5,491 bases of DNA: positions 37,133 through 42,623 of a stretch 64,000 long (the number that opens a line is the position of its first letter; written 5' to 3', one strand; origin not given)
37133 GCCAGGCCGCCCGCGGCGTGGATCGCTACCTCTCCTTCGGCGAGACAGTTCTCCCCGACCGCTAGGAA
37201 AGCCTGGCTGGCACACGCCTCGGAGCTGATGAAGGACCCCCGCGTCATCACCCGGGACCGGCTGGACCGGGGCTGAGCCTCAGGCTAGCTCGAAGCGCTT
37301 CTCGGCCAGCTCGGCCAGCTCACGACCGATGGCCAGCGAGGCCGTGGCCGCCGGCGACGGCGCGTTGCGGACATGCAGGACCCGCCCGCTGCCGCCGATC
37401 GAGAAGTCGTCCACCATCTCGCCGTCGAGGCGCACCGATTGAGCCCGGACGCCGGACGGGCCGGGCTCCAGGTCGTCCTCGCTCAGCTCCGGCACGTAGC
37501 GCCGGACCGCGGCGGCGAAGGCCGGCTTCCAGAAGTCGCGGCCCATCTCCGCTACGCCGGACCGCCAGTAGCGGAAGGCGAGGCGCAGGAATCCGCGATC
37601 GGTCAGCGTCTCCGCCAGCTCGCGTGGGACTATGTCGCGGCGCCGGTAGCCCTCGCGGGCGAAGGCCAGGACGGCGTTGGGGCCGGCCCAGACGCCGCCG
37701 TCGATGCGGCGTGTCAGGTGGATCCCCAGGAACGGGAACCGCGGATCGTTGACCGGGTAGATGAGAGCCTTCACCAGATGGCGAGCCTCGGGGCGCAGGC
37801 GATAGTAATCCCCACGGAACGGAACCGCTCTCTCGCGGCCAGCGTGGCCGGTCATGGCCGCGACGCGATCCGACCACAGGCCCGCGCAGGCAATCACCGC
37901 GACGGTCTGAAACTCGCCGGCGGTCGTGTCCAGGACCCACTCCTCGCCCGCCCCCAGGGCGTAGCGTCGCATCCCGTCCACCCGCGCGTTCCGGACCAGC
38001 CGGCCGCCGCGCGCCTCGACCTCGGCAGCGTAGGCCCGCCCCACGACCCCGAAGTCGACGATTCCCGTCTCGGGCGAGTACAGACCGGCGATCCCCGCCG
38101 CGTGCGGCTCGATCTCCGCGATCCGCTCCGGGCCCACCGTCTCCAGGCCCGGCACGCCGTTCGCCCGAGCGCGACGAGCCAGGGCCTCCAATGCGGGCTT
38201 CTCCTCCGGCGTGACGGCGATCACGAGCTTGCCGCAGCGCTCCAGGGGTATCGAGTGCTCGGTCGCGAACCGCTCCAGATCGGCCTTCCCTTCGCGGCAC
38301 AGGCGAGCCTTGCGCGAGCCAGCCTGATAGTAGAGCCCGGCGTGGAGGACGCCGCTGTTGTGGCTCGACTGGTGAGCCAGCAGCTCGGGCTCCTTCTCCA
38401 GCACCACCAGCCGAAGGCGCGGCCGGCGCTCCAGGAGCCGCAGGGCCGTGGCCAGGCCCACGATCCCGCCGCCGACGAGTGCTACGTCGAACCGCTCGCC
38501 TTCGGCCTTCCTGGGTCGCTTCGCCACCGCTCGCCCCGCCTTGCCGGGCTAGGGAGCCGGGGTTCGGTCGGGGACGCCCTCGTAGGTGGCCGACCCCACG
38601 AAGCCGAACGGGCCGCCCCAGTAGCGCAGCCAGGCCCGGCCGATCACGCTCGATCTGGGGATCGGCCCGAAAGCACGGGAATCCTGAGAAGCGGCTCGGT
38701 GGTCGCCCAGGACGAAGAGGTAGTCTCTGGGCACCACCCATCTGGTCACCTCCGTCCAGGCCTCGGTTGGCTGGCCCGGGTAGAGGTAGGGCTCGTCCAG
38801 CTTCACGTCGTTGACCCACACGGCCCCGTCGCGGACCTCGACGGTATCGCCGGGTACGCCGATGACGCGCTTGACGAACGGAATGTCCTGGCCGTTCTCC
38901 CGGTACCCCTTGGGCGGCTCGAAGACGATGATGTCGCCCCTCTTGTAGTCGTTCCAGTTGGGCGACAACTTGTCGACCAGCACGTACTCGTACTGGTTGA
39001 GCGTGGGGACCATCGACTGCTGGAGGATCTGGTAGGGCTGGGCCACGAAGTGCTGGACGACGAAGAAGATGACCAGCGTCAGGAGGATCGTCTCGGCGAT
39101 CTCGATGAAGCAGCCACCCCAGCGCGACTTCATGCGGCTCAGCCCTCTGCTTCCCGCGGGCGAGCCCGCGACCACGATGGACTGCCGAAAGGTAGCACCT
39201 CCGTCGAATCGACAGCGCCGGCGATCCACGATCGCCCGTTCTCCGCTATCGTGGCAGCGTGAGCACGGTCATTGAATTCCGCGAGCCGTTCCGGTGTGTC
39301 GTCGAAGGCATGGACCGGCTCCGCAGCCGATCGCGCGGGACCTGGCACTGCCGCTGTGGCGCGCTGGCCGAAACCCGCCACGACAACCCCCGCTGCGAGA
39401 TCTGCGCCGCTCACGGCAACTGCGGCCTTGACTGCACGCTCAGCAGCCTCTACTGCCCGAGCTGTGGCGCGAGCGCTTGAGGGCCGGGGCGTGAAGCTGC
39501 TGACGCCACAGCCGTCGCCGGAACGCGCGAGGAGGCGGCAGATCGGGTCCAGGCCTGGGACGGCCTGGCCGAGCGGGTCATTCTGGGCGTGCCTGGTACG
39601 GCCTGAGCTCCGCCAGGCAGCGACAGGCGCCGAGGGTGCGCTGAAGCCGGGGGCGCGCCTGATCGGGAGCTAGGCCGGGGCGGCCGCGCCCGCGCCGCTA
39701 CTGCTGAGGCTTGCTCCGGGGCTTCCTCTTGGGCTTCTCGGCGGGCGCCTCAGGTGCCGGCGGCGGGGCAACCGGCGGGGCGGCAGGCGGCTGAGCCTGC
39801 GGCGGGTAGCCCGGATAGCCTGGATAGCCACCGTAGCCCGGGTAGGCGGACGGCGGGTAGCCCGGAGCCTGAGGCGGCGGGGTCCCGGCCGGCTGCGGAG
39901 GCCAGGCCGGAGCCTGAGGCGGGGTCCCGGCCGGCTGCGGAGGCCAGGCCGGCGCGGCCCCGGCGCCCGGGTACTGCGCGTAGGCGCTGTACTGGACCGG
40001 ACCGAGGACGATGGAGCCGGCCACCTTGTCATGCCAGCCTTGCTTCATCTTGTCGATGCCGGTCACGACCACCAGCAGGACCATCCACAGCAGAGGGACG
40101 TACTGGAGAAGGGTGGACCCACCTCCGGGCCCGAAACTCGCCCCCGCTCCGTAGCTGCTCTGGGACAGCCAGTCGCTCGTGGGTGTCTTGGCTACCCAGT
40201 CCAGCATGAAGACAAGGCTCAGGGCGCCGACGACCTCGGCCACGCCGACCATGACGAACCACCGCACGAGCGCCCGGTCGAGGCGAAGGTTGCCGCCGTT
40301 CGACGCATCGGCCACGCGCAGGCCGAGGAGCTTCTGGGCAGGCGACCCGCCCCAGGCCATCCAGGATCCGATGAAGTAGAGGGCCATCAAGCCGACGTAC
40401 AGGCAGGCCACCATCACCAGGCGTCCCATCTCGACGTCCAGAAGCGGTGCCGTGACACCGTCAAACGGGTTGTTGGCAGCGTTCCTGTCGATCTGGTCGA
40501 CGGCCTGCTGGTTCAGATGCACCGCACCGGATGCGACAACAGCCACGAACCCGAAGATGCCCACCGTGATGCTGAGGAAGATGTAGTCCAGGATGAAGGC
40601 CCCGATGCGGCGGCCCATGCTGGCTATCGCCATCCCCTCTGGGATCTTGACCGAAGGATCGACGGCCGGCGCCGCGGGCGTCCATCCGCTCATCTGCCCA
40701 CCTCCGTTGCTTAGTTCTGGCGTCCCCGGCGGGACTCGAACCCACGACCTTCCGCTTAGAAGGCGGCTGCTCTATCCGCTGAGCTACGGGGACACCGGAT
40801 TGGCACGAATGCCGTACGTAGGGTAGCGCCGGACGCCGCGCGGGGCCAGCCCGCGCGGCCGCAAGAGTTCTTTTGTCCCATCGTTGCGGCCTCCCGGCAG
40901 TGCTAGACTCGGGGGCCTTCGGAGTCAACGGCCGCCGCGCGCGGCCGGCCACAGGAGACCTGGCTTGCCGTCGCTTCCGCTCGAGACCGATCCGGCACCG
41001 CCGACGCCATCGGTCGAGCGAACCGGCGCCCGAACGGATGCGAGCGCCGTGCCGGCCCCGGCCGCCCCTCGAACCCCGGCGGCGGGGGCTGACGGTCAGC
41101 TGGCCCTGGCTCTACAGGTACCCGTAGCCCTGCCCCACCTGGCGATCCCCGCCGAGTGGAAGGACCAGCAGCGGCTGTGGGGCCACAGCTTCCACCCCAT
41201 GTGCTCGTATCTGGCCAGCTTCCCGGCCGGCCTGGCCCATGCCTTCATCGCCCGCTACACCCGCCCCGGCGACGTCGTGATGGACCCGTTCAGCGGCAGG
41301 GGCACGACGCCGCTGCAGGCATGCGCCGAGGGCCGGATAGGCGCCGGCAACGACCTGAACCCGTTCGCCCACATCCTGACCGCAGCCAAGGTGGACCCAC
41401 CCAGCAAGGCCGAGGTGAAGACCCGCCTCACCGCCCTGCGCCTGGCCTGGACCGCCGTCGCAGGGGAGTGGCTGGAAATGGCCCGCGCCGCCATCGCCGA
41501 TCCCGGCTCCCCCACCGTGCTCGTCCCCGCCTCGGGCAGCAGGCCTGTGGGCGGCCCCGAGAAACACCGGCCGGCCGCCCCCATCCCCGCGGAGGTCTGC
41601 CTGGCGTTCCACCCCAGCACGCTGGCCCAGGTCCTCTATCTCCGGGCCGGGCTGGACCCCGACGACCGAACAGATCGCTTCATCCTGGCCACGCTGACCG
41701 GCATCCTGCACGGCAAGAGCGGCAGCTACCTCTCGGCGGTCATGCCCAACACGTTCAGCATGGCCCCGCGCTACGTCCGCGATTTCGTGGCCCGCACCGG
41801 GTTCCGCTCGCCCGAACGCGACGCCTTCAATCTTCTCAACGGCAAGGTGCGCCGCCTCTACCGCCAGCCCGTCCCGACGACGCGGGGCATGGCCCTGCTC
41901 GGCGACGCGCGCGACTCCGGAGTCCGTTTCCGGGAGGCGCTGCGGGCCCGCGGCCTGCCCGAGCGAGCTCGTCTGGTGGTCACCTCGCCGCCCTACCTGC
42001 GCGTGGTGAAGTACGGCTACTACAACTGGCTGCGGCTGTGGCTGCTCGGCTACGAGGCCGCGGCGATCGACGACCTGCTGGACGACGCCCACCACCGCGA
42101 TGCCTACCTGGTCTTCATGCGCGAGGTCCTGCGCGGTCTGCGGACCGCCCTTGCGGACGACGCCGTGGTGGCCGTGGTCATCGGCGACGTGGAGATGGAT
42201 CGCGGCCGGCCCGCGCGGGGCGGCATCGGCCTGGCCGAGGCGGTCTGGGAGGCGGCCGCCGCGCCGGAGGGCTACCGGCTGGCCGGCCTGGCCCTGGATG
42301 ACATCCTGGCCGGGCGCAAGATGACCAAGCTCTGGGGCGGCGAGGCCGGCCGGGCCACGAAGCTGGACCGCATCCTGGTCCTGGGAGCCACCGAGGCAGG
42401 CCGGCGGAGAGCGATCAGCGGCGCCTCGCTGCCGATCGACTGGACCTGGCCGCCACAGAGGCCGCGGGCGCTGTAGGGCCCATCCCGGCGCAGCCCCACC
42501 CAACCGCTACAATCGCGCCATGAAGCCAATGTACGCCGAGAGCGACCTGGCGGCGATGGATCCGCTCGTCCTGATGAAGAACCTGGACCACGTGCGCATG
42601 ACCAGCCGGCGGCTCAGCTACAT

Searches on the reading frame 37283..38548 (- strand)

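Call 55: search_protein_families(library=pfam, proteins=[window:37283-38548:-], max_evalue=0.00001)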
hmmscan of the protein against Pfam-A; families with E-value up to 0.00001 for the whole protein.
window:37283-38548:- (422 aa): 1 family
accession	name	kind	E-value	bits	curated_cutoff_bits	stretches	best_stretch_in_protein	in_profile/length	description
PF01266.30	DAO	-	1.9e-59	202.4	27.9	1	21-414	1-353/353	FAD dependent oxidoreductase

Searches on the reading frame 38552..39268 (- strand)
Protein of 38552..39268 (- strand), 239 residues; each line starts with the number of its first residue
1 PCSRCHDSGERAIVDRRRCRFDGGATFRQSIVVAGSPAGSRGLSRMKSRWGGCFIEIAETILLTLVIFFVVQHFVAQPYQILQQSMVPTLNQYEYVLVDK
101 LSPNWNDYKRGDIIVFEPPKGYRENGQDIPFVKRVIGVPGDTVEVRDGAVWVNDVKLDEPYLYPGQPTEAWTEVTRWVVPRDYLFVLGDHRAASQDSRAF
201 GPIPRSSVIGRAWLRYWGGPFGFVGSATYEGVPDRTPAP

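Call 55: search_protein_families(library=pfam, proteins=[window:38552-39268:-], max_evalue=0.00001)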
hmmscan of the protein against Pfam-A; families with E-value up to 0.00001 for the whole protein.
window:38552-39268:- (239 aa): 1 family
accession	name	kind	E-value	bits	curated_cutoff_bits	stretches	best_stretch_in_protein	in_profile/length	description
PF10502.14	Peptidase_S26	-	1.1e-48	165.8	22.9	1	55-217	2-168/168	Signal peptidase, peptidase S26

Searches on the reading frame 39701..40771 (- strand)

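Call 56: search_protein_families(library=pfam, proteins=[window:39701-40771:-], max_evalue=0.00001)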
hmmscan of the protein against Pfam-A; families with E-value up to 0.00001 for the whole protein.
window:39701-40771:- (357 aa): 1 family
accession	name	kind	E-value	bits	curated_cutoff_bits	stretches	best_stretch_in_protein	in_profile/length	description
PF06271.18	RDD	-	2.5e-19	70.4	24.1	1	50-252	2-137/137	RDD family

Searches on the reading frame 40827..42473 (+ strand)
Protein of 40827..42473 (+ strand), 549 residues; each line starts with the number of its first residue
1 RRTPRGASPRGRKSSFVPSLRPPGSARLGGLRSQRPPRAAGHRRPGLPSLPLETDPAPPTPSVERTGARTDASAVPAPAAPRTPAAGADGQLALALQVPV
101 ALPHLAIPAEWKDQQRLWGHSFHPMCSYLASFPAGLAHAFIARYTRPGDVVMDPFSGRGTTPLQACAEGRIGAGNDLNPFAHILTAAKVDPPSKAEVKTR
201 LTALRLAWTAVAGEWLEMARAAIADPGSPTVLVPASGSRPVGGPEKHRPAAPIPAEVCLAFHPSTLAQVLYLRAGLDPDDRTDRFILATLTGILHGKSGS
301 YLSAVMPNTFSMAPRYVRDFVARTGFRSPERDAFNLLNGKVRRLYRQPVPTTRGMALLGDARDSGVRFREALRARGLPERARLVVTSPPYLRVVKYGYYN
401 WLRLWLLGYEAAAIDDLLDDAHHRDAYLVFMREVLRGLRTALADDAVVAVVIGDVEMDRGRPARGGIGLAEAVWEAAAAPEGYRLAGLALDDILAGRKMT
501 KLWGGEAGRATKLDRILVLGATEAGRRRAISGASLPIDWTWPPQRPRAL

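Call 56: search_protein_families(library=pfam, proteins=[window:40827-42473:+], max_evalue=0.00001)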
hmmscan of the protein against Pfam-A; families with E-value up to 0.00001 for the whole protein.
window:40827-42473:+ (549 aa): 1 family
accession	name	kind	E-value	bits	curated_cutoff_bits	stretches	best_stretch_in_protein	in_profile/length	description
PF01555.25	N6_N4_Mtase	-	4.3e-15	56.7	26.7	1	128-179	162-213/221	DNA methylase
